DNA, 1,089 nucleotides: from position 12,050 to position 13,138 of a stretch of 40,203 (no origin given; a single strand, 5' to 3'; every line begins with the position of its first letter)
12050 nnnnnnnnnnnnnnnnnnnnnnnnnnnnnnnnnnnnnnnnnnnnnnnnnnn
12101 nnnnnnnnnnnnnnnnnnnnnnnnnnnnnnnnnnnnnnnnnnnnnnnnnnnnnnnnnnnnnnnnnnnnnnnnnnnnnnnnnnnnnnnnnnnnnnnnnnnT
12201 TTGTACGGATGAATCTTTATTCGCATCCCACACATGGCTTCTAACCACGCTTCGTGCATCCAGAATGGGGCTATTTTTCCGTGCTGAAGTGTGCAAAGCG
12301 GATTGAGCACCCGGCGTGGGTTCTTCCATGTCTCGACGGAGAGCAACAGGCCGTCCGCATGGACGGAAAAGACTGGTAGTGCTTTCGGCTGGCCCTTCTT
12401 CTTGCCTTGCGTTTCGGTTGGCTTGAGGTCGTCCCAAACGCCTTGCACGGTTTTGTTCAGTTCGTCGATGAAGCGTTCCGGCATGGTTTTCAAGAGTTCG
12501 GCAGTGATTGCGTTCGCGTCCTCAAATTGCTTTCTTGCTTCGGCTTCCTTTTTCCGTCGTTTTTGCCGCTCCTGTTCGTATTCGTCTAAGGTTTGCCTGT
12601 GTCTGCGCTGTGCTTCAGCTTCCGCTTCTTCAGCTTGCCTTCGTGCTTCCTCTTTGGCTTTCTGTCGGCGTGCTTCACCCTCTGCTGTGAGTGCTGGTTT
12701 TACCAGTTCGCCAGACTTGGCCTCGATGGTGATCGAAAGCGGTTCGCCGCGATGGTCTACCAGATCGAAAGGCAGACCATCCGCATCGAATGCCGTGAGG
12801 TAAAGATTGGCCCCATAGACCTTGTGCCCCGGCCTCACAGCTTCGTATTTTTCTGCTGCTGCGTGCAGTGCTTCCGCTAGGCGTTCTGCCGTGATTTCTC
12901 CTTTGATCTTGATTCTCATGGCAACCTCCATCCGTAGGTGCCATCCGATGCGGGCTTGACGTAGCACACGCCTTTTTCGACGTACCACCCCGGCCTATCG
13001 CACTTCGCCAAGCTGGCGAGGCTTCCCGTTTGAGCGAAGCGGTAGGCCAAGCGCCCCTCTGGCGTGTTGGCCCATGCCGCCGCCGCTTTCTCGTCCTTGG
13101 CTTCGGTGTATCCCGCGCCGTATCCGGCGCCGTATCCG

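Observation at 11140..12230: DnaQ-like 3'-5' exonuclease gene bracketed by AT-rich repeat arrays in both orientations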

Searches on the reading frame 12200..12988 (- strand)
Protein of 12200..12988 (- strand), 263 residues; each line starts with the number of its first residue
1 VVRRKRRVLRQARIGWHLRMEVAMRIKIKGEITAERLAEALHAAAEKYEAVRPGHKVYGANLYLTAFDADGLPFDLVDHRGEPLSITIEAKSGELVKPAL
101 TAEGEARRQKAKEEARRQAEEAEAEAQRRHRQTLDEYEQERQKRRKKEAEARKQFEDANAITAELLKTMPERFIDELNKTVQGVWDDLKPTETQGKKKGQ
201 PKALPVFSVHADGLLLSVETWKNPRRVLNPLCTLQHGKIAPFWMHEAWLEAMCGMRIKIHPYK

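Call 48: search_protein_families(library=pfam, proteins=[window:12200-12988:-], max_evalue=0.01)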
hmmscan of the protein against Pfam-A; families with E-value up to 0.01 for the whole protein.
window:12200-12988:- (263 aa): 1 family
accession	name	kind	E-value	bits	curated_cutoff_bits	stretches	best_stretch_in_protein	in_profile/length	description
PF05091.18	eIF-3_zeta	-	0.01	15.3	25.2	0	48-164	53-170/532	Eukaryotic translation initiation factor 3 subunit 7 (eIF-3)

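Call 75: search_protein_families(library=ncbifam, proteins=[window:12200-12988:-], max_evalue=0.01)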
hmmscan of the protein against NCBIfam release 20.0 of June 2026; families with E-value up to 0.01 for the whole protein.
window:12200-12988:- (263 aa): 0 families
